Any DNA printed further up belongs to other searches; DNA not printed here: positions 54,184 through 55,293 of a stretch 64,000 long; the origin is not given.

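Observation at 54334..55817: NapC/NrfH-like membrane tetraheme plus periplasmic hexaheme cytochrome c, translationally coupled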

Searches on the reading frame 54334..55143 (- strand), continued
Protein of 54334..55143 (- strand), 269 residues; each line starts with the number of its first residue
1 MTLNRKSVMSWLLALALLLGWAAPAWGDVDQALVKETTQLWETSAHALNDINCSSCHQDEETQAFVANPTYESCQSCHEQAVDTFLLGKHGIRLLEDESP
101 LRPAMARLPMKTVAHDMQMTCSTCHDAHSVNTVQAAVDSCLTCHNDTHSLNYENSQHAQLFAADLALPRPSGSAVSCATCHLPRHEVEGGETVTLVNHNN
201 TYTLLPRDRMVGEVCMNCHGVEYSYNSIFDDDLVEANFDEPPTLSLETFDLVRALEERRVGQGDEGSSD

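Call 30: search_protein_families(library=ncbifam, proteins=[P0243, P0245, P0248, P0249, P0251, P0253, P0259, P0270, P0257, P0247], max_evalue=0.001)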
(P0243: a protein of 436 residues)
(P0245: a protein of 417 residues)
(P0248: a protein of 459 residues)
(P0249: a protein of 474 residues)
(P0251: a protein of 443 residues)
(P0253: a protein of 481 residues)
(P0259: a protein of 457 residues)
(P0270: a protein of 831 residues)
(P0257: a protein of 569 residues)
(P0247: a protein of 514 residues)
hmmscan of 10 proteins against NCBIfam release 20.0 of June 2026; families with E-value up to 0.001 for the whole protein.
P0243 (436 aa): 3 families
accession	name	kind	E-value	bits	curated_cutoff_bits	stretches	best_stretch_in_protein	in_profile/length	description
TIGR03508.1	decahem_SO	subfamily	2.2e-12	47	192.2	2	303-385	3-77/258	DmsE family decaheme c-type cytochrome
NF041028.1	decahem_GSU2203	exception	1.7e-05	24.2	325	0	206-293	113-184/317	GSU2203 family decaheme c-type cytochrome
TIGR01905.1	paired_CXXCH_1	subfamily_domain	0.00056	19.8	25.2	1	99-128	8-39/41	doubled CXXCH domain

P0245 (417 aa): 5 families
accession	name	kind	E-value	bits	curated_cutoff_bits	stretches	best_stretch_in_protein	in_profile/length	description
TIGR03508.1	decahem_SO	subfamily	2.6e-14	53.3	192.2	2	302-383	3-78/258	DmsE family decaheme c-type cytochrome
NF041028.1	decahem_GSU2203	exception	8e-11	41.7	325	1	202-289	113-207/317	GSU2203 family decaheme c-type cytochrome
TIGR03507.1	decahem_SO1788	subfamily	1.4e-05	23.7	209.3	1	296-346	612-662/672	OmcA/MtrC family decaheme c-type cytochrome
TIGR01905.1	paired_CXXCH_1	subfamily_domain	0.00086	19.2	25.2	0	93-126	4-39/41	doubled CXXCH domain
NF045713.1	CxxCH_16_HmcA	equivalog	0.00094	17.9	400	0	210-383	170-315/541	sulfate respiration complex hexadecaheme cytochrome HmcA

P0248 (459 aa): 4 families
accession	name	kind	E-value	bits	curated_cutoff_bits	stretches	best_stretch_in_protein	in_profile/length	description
TIGR03508.1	decahem_SO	subfamily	5.3e-13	49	192.2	2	331-413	3-77/258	DmsE family decaheme c-type cytochrome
NF041028.1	decahem_GSU2203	exception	1.4e-08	34.4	325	1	229-322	113-185/317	GSU2203 family decaheme c-type cytochrome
TIGR01905.1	paired_CXXCH_1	subfamily_domain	2.2e-08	33.9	25.2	0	239-274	4-39/41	doubled CXXCH domain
NF045713.1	CxxCH_16_HmcA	equivalog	7.9e-06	24.7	400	0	240-379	110-257/541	sulfate respiration complex hexadecaheme cytochrome HmcA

P0249 (474 aa): 3 families
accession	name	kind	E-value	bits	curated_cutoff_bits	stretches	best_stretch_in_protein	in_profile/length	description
TIGR03508.1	decahem_SO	subfamily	5.2e-16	58.9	192.2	2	340-423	2-77/258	DmsE family decaheme c-type cytochrome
NF041028.1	decahem_GSU2203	exception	2e-15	56.8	325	2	335-424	31-109/317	GSU2203 family decaheme c-type cytochrome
TIGR03153.1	cytochr_NrfH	equivalog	9.4e-08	32.2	134.2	0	106-146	97-136/138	cytochrome c nitrite reductase small subunit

P0251 (443 aa): 1 family
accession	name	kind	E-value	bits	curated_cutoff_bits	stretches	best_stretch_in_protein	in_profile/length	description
TIGR03508.1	decahem_SO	subfamily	1.1e-12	48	192.2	2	312-394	3-77/258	DmsE family decaheme c-type cytochrome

P0253 (481 aa): 2 families
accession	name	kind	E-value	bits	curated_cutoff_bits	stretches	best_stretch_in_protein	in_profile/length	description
TIGR03508.1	decahem_SO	subfamily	2.8e-10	40.1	192.2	1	341-424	3-77/258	DmsE family decaheme c-type cytochrome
NF041028.1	decahem_GSU2203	exception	9.9e-10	38.1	325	1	341-425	37-109/317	GSU2203 family decaheme c-type cytochrome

P0259 (457 aa): 3 families
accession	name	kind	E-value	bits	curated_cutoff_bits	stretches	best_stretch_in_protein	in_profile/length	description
TIGR03508.1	decahem_SO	subfamily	1.2e-12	47.9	192.2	1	318-400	3-77/258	DmsE family decaheme c-type cytochrome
TIGR01905.1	paired_CXXCH_1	subfamily_domain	6.8e-06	25.9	25.2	0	103-135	8-39/41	doubled CXXCH domain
NF041028.1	decahem_GSU2203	exception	1.5e-05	24.4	325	0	221-325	115-208/317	GSU2203 family decaheme c-type cytochrome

P0270 (831 aa): 16 families
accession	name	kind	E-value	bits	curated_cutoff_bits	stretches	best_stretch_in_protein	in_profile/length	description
TIGR00895.1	2A0115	subfamily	3.2e-26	92.2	418.55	2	35-205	39-212/398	aromatic acid/H+ symport family MFS transporter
TIGR00891.1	2A0112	subfamily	3.9e-19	69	552.9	1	12-354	11-376/405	sialate:H+ symport family MFS transporter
NF008586.0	PRK11551.1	equivalog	9e-15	54.5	410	1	36-391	38-397/406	3-(3-hydroxy-phenyl)propionate transporter MhpT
TIGR00898.1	2A0119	subfamily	1.5e-14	53.7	550.75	2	63-202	141-278/506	cation transport protein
TIGR00883.1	2A0106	subfamily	1.3e-13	50.8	443.45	1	54-362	41-374/400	metabolite/H+ symporter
NF003024.0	PRK03893.1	subfamily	1.7e-12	47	604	1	32-236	40-244/497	sialate:H+ symport family MFS transporter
NF008963.0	PRK12307.1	equivalog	1.4e-11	44.3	637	1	38-388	43-401/426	MFS transporter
TIGR00879.1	SP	subfamily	6.2e-11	41.5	237.8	1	45-192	96-250/510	sugar porter family MFS transporter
TIGR00893.1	2A0114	subfamily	9.9e-08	31.3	395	2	262-391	264-397/399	D-galactonate transporter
NF049980.1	SfMCT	equivalog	4.3e-06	25.7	320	1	17-363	6-359/378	L-lactate MFS transporter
TIGR00890.1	2A0111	subfamily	1.4e-05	24.2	374.85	1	15-119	5-109/377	oxalate/formate antiport family MFS transporter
NF052357.1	GlucTporGlcPStph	equivalog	4.4e-05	22.5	750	1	57-192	51-187/445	glucose transporter GlcP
NF007927.0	PRK10642.1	equivalog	6.3e-05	21.9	544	0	209-389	254-432/500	glycine betaine/L-proline transporter ProP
TIGR03508.1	decahem_SO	subfamily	9.3e-05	22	192.2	0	615-661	83-132/258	DmsE family decaheme c-type cytochrome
TIGR00880.1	2_A_01_02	superfamily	0.00011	22.3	131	1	63-186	9-137/141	multidrug resistance protein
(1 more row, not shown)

P0257 (569 aa): 5 families
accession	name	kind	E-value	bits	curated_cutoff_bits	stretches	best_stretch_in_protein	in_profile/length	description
TIGR03508.1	decahem_SO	subfamily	3.2e-11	43.2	192.2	2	335-431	81-177/258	DmsE family decaheme c-type cytochrome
NF041028.1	decahem_GSU2203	exception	4.2e-11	42.6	325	1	333-395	110-171/317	GSU2203 family decaheme c-type cytochrome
NF033545.0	transpos_IS630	equivalog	2.5e-10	40.3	100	1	27-98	2-73/299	IS630 family transposase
NF033577.2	transpos_IS481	equivalog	1.6e-05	24.6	224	1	28-93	3-70/284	IS481 family transposase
NF008339.0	PRK11125.1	equivalog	0.00064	18.5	595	0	375-468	166-261/487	ammonia-forming cytochrome c nitrite reductase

P0247 (514 aa): 3 families
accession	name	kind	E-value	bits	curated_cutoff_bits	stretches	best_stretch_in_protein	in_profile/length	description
TIGR03508.1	decahem_SO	subfamily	2.1e-11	43.8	192.2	1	337-425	3-78/258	DmsE family decaheme c-type cytochrome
NF045713.1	CxxCH_16_HmcA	equivalog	7.2e-07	28.2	400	1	250-408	112-276/541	sulfate respiration complex hexadecaheme cytochrome HmcA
TIGR03507.1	decahem_SO1788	subfamily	0.0001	21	209.3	0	101-224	242-352/672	OmcA/MtrC family decaheme c-type cytochrome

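Call 33: find_homologous_proteins(query=A3, max_evalue=1e-10)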
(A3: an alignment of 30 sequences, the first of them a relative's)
Query A3 (30 sequences) (474 aa, profile of the alignment): 1720 proteins with E <= 1e-10 among 8000 candidates; the best 120 are listed.
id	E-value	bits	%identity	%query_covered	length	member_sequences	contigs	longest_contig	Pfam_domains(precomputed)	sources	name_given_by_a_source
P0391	4.8e-179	614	44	96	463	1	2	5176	PF09699.16,PF14537.12,PF14522.12,PF22113.2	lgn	-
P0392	4.0e-178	611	46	98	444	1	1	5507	PF09699.16,PF14537.12,PF02085.22,PF14522.12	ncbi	-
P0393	5.3e-177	607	48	94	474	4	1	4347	PF09699.16,PF14537.12,PF22678.2,PF02085.22,PF14522.12,PF22113.2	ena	-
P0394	1.1e-176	606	47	95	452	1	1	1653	PF09699.16,PF14537.12,PF02085.22,PF14522.12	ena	-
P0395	2.6e-176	605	44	94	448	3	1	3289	PF09699.16,PF14537.12,PF02085.22,PF14522.12,PF22113.2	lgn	-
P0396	1.5e-175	603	47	97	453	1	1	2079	PF14537.12,PF14522.12,PF22113.2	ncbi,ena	-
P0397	1.5e-175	603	45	97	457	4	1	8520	PF09699.16,PF14537.12,PF14522.12,PF22113.2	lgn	-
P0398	2.0e-175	602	47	93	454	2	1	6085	PF09699.16,PF14537.12,PF02085.22,PF14522.12,PF22113.2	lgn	-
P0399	2.1e-175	602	48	97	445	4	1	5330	PF14537.12,PF02085.22,PF14522.12,PF22113.2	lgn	-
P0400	2.2e-175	602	46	93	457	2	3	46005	PF09699.16,PF14537.12,PF02085.22,PF14522.12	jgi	jgi:predicted CXXCH cytochrome family protein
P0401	2.7e-175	602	48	97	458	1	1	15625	PF09699.16,PF14537.12,PF14522.12,PF22113.2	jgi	-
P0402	3.4e-175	601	48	96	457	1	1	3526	PF14537.12,PF02085.22,PF14522.12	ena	-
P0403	5.2e-175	601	46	89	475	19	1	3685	PF14537.12,PF14522.12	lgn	-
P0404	5.3e-175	601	48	93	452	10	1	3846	PF09699.16,PF14537.12,PF02085.22,PF14522.12,PF22113.2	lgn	-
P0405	5.7e-175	601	46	99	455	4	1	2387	PF09699.16,PF14537.12,PF14522.12,PF22113.2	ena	-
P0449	3.6e-173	595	45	98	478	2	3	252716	PF14537.12,PF14522.12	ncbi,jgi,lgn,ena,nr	ncbi:MAG: cytochrome c3 family protein [Burkholderiales bacterium]|nr:cytochrome c3 family protein [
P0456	5.8e-173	594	49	93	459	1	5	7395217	PF09699.16,PF14537.12,PF02085.22,PF14522.12,PF22113.2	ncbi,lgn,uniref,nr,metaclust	ncbi:MAG: hypothetical protein ETSY1_31285 [Candidatus Entotheonella factor]|uniref:nitrite reductas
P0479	2.3e-172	592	45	98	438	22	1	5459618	PF14537.12,PF02085.22,PF14522.12,PF22113.2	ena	-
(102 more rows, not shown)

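Call 34: find_encoding_contigs(protein=P0456, flank=8000, max_places=1)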
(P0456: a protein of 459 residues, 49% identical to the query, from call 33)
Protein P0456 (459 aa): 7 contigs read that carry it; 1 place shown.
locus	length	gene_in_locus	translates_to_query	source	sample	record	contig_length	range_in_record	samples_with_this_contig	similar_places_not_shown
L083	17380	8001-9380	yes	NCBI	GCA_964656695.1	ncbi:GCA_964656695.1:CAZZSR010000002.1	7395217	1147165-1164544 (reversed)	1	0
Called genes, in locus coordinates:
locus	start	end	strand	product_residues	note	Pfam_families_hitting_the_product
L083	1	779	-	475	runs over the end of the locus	PF01565:FAD_binding_4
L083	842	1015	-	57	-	-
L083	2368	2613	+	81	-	-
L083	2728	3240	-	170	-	PF00042:Globin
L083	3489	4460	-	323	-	PF00561:Abhydrolase_1, PF12146:Hydrolase_4, PF12697:Abhydrolase_6, PF03096:Ndr (weak)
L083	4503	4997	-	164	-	PF00300:His_Phos_1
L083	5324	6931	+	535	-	PF00005:ABC_tran, PF00006:ATP-synt_ab (faint), PF02463:SMC_N (faint), PF13304:AAA_21 (faint), PF13401:AAA_22 (faint), PF13476:AAA_23 (faint), PF12848:ABC_tran_Xtn, PF00005:ABC_tran, +1 more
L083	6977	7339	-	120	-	-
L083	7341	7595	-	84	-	-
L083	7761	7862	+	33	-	-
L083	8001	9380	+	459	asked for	PF02085:Cytochrom_CIII (faint), PF14522:Cytochrome_C7 (faint), PF22113:Mtrc-MtrF_II-IV_dom (faint), PF09699:Paired_CXXCH_1 (faint), PF14537:Cytochrom_c3_2 (weak)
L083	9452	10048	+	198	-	PF11845:Tll0287-like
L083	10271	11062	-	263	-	PF00106:adh_short, PF08659:KR, PF23441:SDR, PF13561:adh_short_C2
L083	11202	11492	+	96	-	-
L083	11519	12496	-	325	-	PF00478:IMPDH (faint), PF03060:NMO, PF01070:FMN_dh (weak)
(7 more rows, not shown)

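Call 35: find_encoding_contigs(protein=P0449, flank=8000, max_places=1)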
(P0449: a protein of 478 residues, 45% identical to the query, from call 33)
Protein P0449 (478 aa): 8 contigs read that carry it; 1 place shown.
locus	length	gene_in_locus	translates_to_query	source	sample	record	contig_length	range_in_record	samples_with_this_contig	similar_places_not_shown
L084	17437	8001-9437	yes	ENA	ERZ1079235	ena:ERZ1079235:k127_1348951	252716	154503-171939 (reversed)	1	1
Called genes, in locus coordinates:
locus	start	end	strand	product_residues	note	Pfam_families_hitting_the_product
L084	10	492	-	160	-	PF00903:Glyoxalase, PF13669:Glyoxalase_4 (weak)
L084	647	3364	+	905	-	PF04879:Molybdop_Fe4S4, PF00384:Molybdopterin, PF01568:Molydop_binding, PF04324:Fer2_BFD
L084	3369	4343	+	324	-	PF02885:Glycos_trans_3N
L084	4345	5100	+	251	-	PF00590:TP_methylase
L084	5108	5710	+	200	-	PF00072:Response_reg, PF03861:ANTAR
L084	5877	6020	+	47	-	-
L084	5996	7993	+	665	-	PF01266:DAO (faint), PF07992:Pyr_redox_2, PF13738:Pyr_redox_3 (faint), PF00070:Pyr_redox, PF18267:Rubredoxin_C, PF04324:Fer2_BFD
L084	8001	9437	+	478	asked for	PF14522:Cytochrome_C7 (faint), PF14537:Cytochrom_c3_2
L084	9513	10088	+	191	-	PF11845:Tll0287-like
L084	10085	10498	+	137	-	PF13442:Cytochrome_CBB3, PF00034:Cytochrom_C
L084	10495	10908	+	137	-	PF00042:Globin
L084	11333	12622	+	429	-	PF13379:NMT1_2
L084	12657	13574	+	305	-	PF00528:BPD_transp_1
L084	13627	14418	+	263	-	PF00005:ABC_tran, PF13304:AAA_21 (faint)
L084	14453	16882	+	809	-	PF07992:Pyr_redox_2, PF01266:DAO (faint), PF13738:Pyr_redox_3 (weak), PF00070:Pyr_redox, PF18267:Rubredoxin_C, PF04324:Fer2_BFD, PF03460:NIR_SIR_ferr, PF01077:NIR_SIR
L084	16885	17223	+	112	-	PF00355:Rieske, PF13806:Rieske_2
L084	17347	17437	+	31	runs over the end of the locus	-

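Call 36: find_encoding_contigs(protein=P0479, flank=8000, max_places=1)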
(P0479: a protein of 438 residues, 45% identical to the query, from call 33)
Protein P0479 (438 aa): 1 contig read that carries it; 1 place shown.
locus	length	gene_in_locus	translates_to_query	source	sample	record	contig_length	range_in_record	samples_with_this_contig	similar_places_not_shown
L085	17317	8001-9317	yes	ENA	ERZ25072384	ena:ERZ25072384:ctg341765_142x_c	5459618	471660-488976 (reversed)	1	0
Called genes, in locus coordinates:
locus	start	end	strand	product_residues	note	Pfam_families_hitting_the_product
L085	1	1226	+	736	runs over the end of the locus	PF00005:ABC_tran, PF13304:AAA_21 (weak), PF08352:oligo_HPY, PF02463:SMC_N (weak), PF00005:ABC_tran, PF08352:oligo_HPY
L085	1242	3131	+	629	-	PF02518:HATPase_c, PF13589:HATPase_c_3, PF01119:DNA_mis_repair, PF08676:MutL_C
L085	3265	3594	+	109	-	-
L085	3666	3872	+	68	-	-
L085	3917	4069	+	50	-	-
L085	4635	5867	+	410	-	PF13372:Alginate_exp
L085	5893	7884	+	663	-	PF07992:Pyr_redox_2, PF13738:Pyr_redox_3 (weak), PF00070:Pyr_redox, PF04324:Fer2_BFD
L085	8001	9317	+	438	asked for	PF02085:Cytochrom_CIII (faint), PF14522:Cytochrome_C7 (faint), PF14537:Cytochrom_c3_2 (weak), PF22113:Mtrc-MtrF_II-IV_dom (faint)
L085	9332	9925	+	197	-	PF11845:Tll0287-like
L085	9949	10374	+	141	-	PF13442:Cytochrome_CBB3, PF00034:Cytochrom_C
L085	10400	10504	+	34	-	-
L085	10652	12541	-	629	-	PF07944:Beta-AFase-like_GH127_cat, PF20736:Glyco_hydro127M, PF20737:Glyco_hydro127C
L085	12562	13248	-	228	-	-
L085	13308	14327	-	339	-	PF01408:GFO_IDH_MocA, PF03447:NAD_binding_3 (weak), PF02894:GFO_IDH_MocA_C, PF22725:GFO_IDH_MocA_C3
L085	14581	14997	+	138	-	PF02796:HTH_7 (faint), PF13384:HTH_23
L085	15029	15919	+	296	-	PF13483:Lactamase_B_3, PF12706:Lactamase_B_2 (faint)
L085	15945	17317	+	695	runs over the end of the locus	-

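Call 37: find_related_loci(query=A3, collection=metagenome_contigs, flank=8000)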
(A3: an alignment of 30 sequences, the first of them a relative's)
Query A3 (474 aa) in metagenome_contigs; peptide patterns used: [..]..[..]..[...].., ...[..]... (x = any residue, [..] = any of these).
600 stretches matched a pattern (row limit reached: there are more); 452 encode a relative of the query (tblastn E <= 1e-3); the best 80 are kept; 80 distinct loci.
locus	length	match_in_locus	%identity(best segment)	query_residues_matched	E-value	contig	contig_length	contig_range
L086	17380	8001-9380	57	9-474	0e+0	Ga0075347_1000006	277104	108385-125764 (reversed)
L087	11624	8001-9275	45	7-446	2e-130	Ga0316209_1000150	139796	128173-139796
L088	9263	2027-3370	43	1-468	1e-129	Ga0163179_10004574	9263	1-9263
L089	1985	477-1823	44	7-472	8e-138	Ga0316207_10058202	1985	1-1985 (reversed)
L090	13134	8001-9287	45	9-463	2e-128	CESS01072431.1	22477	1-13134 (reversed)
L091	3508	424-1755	44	7-471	7e-132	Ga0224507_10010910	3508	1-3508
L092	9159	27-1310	46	4-446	7e-128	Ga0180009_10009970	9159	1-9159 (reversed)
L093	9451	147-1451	48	5-465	6e-128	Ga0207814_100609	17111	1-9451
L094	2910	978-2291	48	6-469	4e-133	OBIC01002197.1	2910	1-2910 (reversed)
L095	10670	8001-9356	43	5-470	1e-127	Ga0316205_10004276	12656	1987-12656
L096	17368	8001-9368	56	5-459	2e-173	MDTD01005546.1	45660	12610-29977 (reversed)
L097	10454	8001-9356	43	3-471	2e-126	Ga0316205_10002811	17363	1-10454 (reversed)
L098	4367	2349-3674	43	7-469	3e-128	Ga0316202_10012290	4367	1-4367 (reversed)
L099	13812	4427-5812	45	5-471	8e-126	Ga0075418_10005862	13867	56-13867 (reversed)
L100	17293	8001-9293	47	4-469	6e-126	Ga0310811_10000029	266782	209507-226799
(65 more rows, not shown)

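Call 45: search_protein_families(library=pfam, proteins=[L084:5996-7993:+, L085:5893-7884:+, L084:10085-10498:+, L084:10495-10908:+, L084:9513-10088:+, L004:8251-9285:+], max_evalue=0.01)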
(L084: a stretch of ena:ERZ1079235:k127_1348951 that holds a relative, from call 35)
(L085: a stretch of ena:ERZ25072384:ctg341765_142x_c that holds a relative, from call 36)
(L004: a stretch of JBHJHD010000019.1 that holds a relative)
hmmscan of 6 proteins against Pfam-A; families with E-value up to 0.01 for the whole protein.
L084:5996-7993:+ (665 aa): 14 families
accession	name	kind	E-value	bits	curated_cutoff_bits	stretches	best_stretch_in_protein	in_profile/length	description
PF07992.20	Pyr_redox_2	-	4.3e-56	190.9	26.1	1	25-316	3-287/291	Pyridine nucleotide-disulphide oxidoreductase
PF00070.33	Pyr_redox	-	6.3e-19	68.7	22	1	164-242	1-80/82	Pyridine nucleotide-disulphide oxidoreductase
PF04324.20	Fer2_BFD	-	2.9e-10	40.8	26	1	435-481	1-47/50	BFD-like [2Fe-2S] binding domain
PF18267.7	Rubredoxin_C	-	3.7e-10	40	25.9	1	333-399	2-67/70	Rubredoxin NAD+ reductase C-terminal domain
PF13738.12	Pyr_redox_3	-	3e-08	33.7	30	1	87-271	92-279/305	Pyridine nucleotide-disulphide oxidoreductase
PF01266.30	DAO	-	2.9e-06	27.5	27.9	0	206-268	151-213/353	FAD dependent oxidoreductase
PF01262.27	AlaDh_PNT_C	-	3e-05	24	23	1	160-208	26-73/214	Alanine dehydrogenase/PNT, C-terminal domain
PF03486.20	HI0933_like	-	0.00017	21.6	50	0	165-197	3-35/244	HI0933-like protein Rossmann domain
PF02254.24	TrkA_N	-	0.00071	20.3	23.8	0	25-45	1-21/116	TrkA-N domain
PF01494.25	FAD_binding_3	-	0.00075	19.3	22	0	23-43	2-22/349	FAD binding domain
PF13450.12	NAD_binding_8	-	0.00076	20.2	21.9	0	167-197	1-31/68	NAD(P)-binding Rossmann-like domain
PF01134.28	GIDA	-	0.0014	18.2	22.1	0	166-194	3-31/391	Glucose inhibited division protein A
PF01946.23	Thi4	-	0.0016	18.1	26.2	0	21-52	16-46/235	Thi4 family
PF13241.12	NAD_binding_7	-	0.0058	17.6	22.1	0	157-194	2-39/104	Putative NAD(P)-binding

L085:5893-7884:+ (663 aa): 7 families
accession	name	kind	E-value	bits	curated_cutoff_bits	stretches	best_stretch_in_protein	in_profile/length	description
PF07992.20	Pyr_redox_2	-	1.1e-47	163.3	26.1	1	9-290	3-278/291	Pyridine nucleotide-disulphide oxidoreductase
PF00070.33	Pyr_redox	-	3.8e-13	50.2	22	1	152-228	3-74/82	Pyridine nucleotide-disulphide oxidoreductase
PF04324.20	Fer2_BFD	-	1.7e-08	35.1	26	1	424-471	1-48/50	BFD-like [2Fe-2S] binding domain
PF13738.12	Pyr_redox_3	-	4.4e-07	29.9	30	1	74-285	93-305/305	Pyridine nucleotide-disulphide oxidoreductase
PF18267.7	Rubredoxin_C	-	0.00057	20.3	25.9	1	329-387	4-66/70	Rubredoxin NAD+ reductase C-terminal domain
PF13454.12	NAD_binding_9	-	0.0044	17.4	21.8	0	190-248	97-154/155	FAD-NAD(P)-binding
PF03486.20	HI0933_like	-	0.0045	16.9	50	0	54-115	101-165/244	HI0933-like protein Rossmann domain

L084:10085-10498:+ (137 aa): 2 families
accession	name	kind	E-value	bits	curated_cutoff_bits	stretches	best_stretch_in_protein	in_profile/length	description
PF13442.11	Cytochrome_CBB3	-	2.3e-11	44.3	27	1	44-124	2-68/68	Cytochrome C oxidase, cbb3-type, subunit III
PF00034.26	Cytochrom_C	-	4.9e-08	34.6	21.3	1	47-125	3-87/90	Cytochrome c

L084:10495-10908:+ (137 aa): 1 family
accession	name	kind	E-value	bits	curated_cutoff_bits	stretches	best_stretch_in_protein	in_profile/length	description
PF00042.28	Globin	-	4.4e-18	66.3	22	1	27-129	3-117/117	Globin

L084:9513-10088:+ (191 aa): 1 family
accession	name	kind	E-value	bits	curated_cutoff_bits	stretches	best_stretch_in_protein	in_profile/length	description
PF11845.13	Tll0287-like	-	1.7e-20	74.4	24.1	1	33-189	8-144/144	Tll0287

L004:8251-9285:+ (344 aa): 1 family
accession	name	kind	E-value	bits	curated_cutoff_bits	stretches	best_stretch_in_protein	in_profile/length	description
PF00042.28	Globin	-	3.7e-40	137.5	22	2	33-137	2-117/117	Globin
